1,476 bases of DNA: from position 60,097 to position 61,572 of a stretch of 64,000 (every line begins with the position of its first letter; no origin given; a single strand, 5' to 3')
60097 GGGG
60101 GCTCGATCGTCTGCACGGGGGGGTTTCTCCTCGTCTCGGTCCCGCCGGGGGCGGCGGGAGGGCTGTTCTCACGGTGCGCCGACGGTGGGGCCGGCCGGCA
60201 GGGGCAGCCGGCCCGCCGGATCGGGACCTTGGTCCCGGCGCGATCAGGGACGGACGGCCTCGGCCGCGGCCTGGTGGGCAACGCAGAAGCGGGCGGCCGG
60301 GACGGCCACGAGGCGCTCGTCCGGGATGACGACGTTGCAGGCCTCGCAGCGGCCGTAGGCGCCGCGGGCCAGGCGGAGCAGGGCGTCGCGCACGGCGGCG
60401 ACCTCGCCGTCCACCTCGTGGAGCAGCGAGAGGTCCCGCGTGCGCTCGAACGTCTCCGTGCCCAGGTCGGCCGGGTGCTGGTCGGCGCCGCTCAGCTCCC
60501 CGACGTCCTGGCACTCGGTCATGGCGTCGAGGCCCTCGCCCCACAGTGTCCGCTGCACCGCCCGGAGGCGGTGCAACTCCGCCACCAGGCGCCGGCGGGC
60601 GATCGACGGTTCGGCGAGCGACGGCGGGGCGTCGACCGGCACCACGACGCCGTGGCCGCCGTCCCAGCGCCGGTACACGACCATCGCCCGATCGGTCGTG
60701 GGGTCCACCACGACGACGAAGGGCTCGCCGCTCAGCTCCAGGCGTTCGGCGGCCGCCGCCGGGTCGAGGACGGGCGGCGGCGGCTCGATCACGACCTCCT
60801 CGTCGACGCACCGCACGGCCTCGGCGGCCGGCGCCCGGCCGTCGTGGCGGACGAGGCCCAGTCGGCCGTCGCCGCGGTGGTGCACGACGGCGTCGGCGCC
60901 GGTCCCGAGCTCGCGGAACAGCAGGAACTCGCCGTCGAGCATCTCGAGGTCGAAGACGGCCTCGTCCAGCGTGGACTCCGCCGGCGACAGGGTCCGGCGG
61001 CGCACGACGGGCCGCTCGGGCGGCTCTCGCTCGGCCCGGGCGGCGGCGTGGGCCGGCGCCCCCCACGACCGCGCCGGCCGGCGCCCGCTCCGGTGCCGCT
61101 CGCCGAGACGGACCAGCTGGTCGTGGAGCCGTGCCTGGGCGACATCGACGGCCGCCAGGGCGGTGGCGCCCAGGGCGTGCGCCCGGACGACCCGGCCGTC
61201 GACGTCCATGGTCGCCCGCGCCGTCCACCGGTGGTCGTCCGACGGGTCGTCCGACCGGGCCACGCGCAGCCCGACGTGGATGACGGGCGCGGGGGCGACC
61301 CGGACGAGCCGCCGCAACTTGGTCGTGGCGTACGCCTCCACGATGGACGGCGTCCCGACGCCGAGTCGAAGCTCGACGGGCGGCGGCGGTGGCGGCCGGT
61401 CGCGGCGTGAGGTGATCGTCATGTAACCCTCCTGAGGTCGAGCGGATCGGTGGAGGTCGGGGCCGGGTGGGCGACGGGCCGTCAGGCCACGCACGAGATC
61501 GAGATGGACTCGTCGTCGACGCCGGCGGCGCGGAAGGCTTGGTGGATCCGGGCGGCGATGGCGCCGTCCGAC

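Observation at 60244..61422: Rv0079-like hibernation factor fused in frame to a TraR/DksA zinc finger (Cys3-His variant)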

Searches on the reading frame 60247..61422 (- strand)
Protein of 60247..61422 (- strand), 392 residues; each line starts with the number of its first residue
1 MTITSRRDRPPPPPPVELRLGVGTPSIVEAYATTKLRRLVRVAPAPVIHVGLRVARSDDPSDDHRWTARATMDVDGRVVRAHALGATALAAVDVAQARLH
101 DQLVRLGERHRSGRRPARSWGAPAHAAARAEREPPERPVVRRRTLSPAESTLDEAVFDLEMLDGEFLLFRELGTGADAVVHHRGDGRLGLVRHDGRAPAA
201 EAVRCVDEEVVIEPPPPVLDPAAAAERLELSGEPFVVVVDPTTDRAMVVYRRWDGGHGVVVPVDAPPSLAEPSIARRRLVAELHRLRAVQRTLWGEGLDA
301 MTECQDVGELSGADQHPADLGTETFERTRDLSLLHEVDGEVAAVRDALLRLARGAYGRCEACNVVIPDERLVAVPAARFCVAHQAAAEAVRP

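Call 5: search_protein_families(library=pfam, proteins=[window:60247-61422:-], max_evalue=1)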
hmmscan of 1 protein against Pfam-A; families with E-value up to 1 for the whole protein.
window:60247-61422:- (392 aa): 3 families
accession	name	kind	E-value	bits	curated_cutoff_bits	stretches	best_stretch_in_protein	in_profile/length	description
PF16321.10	Ribosom_S30AE_C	-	2.3e-20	72.4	25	2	136-190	3-57/57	Sigma 54 modulation/S30EA ribosomal protein C terminus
PF01258.23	zf-dskA_traR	-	8.5e-07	29.3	24.9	1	354-382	1-29/36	Prokaryotic dksA/traR C4-type zinc finger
PF02482.25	Ribosomal_S30AE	-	0.00027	22.1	23.7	1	29-110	15-87/88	Sigma 54 modulation protein / S30EA ribosomal protein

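Call 6: search_protein_families(library=ncbifam, proteins=[window:60247-61422:-], max_evalue=1)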
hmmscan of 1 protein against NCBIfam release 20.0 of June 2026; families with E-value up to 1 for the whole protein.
window:60247-61422:- (392 aa): 9 families
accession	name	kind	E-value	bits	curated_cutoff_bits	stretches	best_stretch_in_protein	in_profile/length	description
TIGR02890.1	bacill_yteA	subfamily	2.4e-23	83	134.4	1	301-390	31-122/159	regulatory protein, yteA family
NF033459.1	DksA_like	equivalog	8.4e-09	35.7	105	1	318-388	40-110/113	RNA polymerase-binding protein DksA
TIGR02419.1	C4_traR_proteo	subfamily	2.5e-06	28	59.7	1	358-388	34-64/64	phage/conjugal plasmid C-4 type zinc finger protein, TraR family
TIGR02420.1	dksA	equivalog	2.4e-05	24.7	115.5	1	341-383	65-107/110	RNA polymerase-binding protein DksA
NF008243.0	PRK11019.1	equivalog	3.5e-05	24.1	96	1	337-388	19-68/88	DksA/TraR family C4-type zinc finger protein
TIGR00741.1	yfiA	equivalog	0.013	16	40.9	1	28-112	16-97/102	ribosome hibernation-promoting factor, HPF/YfiA family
NF008045.0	PRK10778.1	equivalog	0.031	14.5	289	1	344-388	99-143/151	RNA polymerase-binding protein DksA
NF010268.0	PRK13715.1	equivalog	0.033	14.2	108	1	358-388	36-66/73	conjugal transfer protein TraR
TIGR03256.1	met_CoM_red_alp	equivalog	0.2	10.5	767.75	1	46-110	204-265/548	coenzyme-B sulfoethylthiotransferase subunit alpha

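Call 7: find_homologous_proteins(query=window:60247-61422:-, max_evalue=0.001)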
Query window:60247-61422:- (392 aa): 51 proteins with E <= 0.001 among 8000 candidates.
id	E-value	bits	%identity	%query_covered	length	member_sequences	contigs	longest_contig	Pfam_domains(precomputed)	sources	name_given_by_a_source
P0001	1.2e-250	849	100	100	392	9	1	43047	PF16321.11,PF01258.24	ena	-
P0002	2.7e-179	614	78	97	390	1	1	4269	PF16321.11,PF01258.24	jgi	jgi:RNA polymerase-binding transcription factor DksA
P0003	1.6e-178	612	77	97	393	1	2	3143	PF16321.11,PF01258.24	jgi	jgi:RNA polymerase-binding transcription factor DksA/ribosome-associated translation inhibitor RaiA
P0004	3.1e-129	450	60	99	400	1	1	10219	PF02482.26,PF16321.11,PF01258.24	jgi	jgi:RNA polymerase-binding transcription factor DksA/ribosome-associated translation inhibitor RaiA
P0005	3.5e-119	417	58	99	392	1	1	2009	PF16321.11,PF01258.24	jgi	jgi:RNA polymerase-binding transcription factor DksA/ribosome-associated translation inhibitor RaiA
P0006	8.2e-100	353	51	97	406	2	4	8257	PF02482.26,PF16321.11,PF01258.24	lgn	-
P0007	9.0e-100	353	53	96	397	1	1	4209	PF02482.26,PF16321.11,PF01258.24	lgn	-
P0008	2.9e-96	341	51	96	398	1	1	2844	PF02482.26,PF16321.11,PF01258.24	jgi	jgi:RNA polymerase-binding transcription factor DksA/ribosome-associated translation inhibitor RaiA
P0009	1.5e-95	339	51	96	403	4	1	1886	PF02482.26,PF16321.11,PF01258.24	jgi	-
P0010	2.3e-95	338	50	91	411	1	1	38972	PF02482.26,PF16321.11,PF01258.24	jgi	jgi:RNA polymerase-binding transcription factor DksA/ribosome-associated translation inhibitor RaiA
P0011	2.5e-89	318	50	93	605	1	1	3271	PF16321.11,PF01258.24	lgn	-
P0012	3.0e-87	311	63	64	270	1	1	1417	PF16321.11,PF01258.24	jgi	jgi:RNA polymerase-binding transcription factor DksA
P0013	5.0e-87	311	49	92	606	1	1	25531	PF12680.14,PF16321.11,PF01258.24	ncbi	ncbi:MAG TPA: sigma 54 modulation/S30EA ribosomal C-terminal domain-containing protein [Acidimicrobi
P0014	9.7e-86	306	48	97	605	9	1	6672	PF16321.11,PF01258.24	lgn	-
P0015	2.6e-85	305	47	97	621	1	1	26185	PF02482.26,PF16321.11,PF01258.24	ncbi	ncbi:MAG TPA: sigma 54 modulation/S30EA ribosomal C-terminal domain-containing protein [Acidimicrobi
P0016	6.9e-85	304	47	96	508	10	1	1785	PF16321.11,PF01258.24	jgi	jgi:RNA polymerase-binding transcription factor DksA/ribosome-associated translation inhibitor RaiA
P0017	2.3e-84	302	48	97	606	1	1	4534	PF16321.11,PF01258.24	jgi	jgi:RNA polymerase-binding transcription factor DksA/ribosome-associated translation inhibitor RaiA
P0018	9.8e-84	300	46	97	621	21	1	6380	PF16321.11,PF01258.24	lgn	-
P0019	1.2e-83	300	48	92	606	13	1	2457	PF16321.11,PF01258.24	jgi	jgi:RNA polymerase-binding transcription factor DksA/ribosome-associated translation inhibitor RaiA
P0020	1.5e-83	299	46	96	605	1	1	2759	PF16321.11,PF01258.24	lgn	-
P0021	1.7e-83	299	49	92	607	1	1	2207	PF02482.26,PF16321.11,PF01258.24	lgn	-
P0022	1.9e-83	299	48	96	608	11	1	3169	PF02482.26,PF16321.11,PF01258.24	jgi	jgi:RNA polymerase-binding transcription factor DksA/ribosome-associated translation inhibitor RaiA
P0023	3.0e-83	298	47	96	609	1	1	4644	PF16321.11,PF01258.24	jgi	jgi:RNA polymerase-binding transcription factor DksA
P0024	5.0e-83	298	47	92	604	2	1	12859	PF16321.11,PF01258.24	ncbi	-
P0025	5.2e-83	297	47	93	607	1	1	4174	PF16321.11,PF01258.24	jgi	jgi:RNA polymerase-binding transcription factor DksA/ribosome-associated translation inhibitor RaiA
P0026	1.2e-82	296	49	92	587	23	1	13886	PF16321.11,PF01258.24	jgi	jgi:RNA polymerase-binding transcription factor DksA/ribosome-associated translation inhibitor RaiA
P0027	3.2e-82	295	46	93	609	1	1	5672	PF16321.11,PF01258.24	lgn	-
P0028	5.2e-82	294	48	92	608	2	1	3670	PF02482.26,PF16321.11,PF01258.24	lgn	-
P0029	6.5e-82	294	46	99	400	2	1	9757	PF16321.11,PF01258.24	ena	-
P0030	7.9e-82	294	48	92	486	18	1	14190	PF16321.11,PF01258.24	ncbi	-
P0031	8.4e-82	294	47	92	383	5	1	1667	PF02482.26,PF16321.11,PF01258.24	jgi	jgi:RNA polymerase-binding transcription factor DksA/ribosome-associated translation inhibitor RaiA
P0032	1.3e-81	293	48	92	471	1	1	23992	PF02482.26,PF16321.11,PF01258.24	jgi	jgi:RNA polymerase-binding transcription factor DksA/ribosome-associated translation inhibitor RaiA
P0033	6.1e-81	291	48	88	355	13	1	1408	PF02482.26,PF16321.11,PF01258.24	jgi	jgi:RNA polymerase-binding transcription factor DksA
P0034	9.2e-81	290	47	92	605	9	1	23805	PF02482.26,PF16321.11,PF01258.24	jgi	jgi:RNA polymerase-binding transcription factor DksA/ribosome-associated translation inhibitor RaiA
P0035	2.1e-80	289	44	96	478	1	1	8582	PF02482.26,PF16321.11,PF01258.24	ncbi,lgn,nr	ncbi:MAG TPA: sigma 54 modulation/S30EA ribosomal C-terminal domain-containing protein [Acidimicrobi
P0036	9.4e-80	287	46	92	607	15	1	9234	PF16321.11,PF01258.24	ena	-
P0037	9.7e-79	283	48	92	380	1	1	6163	PF16321.11,PF01258.24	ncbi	ncbi:MAG TPA: sigma 54 modulation/S30EA ribosomal C-terminal domain-containing protein [Acidimicrobi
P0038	1.6e-78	283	46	96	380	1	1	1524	PF16321.11,PF01258.24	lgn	-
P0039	1.2e-77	280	46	92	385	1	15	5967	PF16321.11,PF01258.24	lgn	-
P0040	6.8e-76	274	46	92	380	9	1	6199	PF16321.11,PF01258.24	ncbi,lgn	-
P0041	4.6e-74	268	59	57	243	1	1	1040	PF16321.11,PF01258.24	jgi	jgi:RNA polymerase-binding transcription factor DksA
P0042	4.3e-72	262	45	92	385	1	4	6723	PF16321.11,PF01258.24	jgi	jgi:RNA polymerase-binding transcription factor DksA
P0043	6.4e-72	261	54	69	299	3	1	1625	PF16321.11,PF01258.24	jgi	jgi:RNA polymerase-binding transcription factor DksA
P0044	1.7e-70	256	44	91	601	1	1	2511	PF12680.14,PF16321.11,PF01258.24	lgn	-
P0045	2.3e-68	249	43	92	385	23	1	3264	PF16321.11,PF01258.24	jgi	jgi:RNA polymerase-binding transcription factor DksA/ribosome-associated translation inhibitor RaiA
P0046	4.0e-66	242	42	96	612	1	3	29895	PF16321.11,PF01258.24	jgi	jgi:RNA polymerase-binding transcription factor DksA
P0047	7.5e-65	238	41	96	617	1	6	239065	PF16321.11,PF01258.24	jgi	jgi:RNA polymerase-binding transcription factor DksA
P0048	1.7e-57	214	68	30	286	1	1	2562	PF02482.26,PF01258.24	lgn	-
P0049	7.9e-44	169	66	24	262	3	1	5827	PF01258.24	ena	-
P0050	2.8e-29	121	57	30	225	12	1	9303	PF01258.24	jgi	jgi:RNA polymerase-binding transcription factor DksA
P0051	8.7e-16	76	48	22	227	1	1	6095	PF01258.24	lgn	-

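Call 12: search_solved_structures(query=window:60247-61422:-, max_evalue=1, show_alignments=4)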
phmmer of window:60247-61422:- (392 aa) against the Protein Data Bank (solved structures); distinct sequences matched with E-value up to 1: 26.
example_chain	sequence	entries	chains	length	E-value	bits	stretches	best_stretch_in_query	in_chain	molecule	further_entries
8whx_w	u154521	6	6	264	8.6e-37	130.5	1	30-265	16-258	Ribosome hibernation promotion factor RafH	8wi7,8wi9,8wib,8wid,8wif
6ptg_A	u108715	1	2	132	6.2e-08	35.5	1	302-385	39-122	DnaK Suppressor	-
2kq9_A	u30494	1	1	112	0.00011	24.8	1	326-384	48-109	DnaK suppressor protein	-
6gzx_X3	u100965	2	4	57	0.00057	22.4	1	219-262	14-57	Ribosome hibernation promoting factor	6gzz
4ijj_A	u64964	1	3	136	0.00063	22.3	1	307-384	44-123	Putative C4-type zinc finger protein, DksA/TraR family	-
28lu_y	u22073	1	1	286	0.00089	21.8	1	218-262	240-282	Sigma 54 modulation/S30EA ribosomal protein C-terminal domain-containing protein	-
8uu4_w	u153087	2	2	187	0.001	21.6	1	34-192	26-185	Ribosome hibernation promoting factor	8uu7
5myj_A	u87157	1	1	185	0.0019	20.7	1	70-192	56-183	Ribosome hibernation promotion factor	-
5nko_A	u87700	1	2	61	0.0026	20.3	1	146-192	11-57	Ribosome hibernation promotion factor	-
6t7o_A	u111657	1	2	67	0.003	20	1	148-192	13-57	Ribosome hibernation promotion factor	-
3lyv_A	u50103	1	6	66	0.0044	19.5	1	139-192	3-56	Ribosome-associated factor Y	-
6gzx_V3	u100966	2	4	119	0.0049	19.4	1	28-119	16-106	Ribosome hibernation promoting factor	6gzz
6gzq_V2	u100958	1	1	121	0.0051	19.3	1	28-120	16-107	Ribosome hibernation promoting factor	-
9ebb_A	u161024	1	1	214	0.0062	19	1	121-192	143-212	Ribosome hibernation promoting factor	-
5nd8_v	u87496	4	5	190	0.013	17.9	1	138-192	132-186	Ribosome hibernation promotion factor | Ribosome hibernation promoting factor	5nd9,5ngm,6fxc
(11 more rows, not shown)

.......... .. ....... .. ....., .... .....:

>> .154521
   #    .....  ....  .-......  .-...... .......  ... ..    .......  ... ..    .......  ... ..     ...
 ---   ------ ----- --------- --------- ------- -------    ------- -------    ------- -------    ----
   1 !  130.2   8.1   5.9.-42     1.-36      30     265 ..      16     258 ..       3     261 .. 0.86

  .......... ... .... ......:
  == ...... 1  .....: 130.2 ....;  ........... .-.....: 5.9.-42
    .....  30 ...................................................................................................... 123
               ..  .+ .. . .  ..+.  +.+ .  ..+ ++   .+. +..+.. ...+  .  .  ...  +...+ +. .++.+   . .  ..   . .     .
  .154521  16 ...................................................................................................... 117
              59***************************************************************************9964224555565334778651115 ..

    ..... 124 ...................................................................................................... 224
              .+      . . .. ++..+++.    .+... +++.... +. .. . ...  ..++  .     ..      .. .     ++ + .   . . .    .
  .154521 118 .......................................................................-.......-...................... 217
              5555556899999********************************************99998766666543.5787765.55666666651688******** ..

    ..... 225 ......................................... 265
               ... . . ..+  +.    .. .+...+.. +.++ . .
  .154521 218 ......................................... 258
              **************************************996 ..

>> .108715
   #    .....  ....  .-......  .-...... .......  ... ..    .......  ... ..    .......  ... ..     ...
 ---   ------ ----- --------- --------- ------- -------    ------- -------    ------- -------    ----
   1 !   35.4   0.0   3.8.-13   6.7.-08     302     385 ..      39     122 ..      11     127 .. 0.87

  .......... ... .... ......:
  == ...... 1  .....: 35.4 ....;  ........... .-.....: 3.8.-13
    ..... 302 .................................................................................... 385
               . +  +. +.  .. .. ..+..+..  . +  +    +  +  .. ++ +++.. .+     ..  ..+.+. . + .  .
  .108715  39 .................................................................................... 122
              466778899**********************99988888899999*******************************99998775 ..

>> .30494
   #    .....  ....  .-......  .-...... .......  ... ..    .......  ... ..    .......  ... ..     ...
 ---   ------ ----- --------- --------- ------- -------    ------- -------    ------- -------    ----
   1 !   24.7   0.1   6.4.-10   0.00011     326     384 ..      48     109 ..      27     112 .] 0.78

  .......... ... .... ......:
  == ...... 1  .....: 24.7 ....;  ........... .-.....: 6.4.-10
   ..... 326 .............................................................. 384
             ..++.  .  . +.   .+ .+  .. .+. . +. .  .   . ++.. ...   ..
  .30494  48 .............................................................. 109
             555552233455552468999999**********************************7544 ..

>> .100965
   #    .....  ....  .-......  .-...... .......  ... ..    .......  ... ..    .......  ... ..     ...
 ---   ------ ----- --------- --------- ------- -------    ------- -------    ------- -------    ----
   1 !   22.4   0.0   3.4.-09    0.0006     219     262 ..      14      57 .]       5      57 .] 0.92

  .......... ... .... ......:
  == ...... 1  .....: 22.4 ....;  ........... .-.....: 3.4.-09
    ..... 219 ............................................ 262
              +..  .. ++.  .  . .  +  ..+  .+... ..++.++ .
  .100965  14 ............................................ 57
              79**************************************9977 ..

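Call 17: find_encoding_contigs(protein=P0001, flank=10000, max_places=4)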
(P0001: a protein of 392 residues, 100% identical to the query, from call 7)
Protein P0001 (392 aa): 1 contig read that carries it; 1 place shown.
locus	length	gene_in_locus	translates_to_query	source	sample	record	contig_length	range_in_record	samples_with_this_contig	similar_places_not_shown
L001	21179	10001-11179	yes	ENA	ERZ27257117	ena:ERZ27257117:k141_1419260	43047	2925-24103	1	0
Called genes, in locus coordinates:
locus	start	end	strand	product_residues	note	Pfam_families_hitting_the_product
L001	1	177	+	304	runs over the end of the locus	PF00106:adh_short, PF08659:KR, PF13561:adh_short_C2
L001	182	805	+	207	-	PF00857:Isochorismatase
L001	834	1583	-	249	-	PF00392:GntR, PF07729:FCD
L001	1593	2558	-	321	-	PF02771:Acyl-CoA_dh_N, PF00441:Acyl-CoA_dh_1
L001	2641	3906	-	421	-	PF02771:Acyl-CoA_dh_N, PF02770:Acyl-CoA_dh_M, PF00441:Acyl-CoA_dh_1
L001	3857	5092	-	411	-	PF02515:CoA_transf_3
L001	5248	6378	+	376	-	PF01590:GAF, PF13185:GAF_2, PF07730:HisKA_3, PF02518:HATPase_c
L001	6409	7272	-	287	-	PF00582:Usp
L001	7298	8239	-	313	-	PF00582:Usp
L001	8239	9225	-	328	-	PF00582:Usp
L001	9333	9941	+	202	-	-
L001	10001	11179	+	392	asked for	PF16321:Ribosom_S30AE_C, PF01258:zf-dskA_traR (weak)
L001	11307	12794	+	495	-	PF13473:Cupredoxin_1, PF00127:Copper-bind (faint), PF07732:Cu-oxidase_3, PF07731:Cu-oxidase_2, PF07732:Cu-oxidase_3 (weak), PF00394:Cu-oxidase (weak)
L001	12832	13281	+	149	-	PF00571:CBS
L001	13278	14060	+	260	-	PF00582:Usp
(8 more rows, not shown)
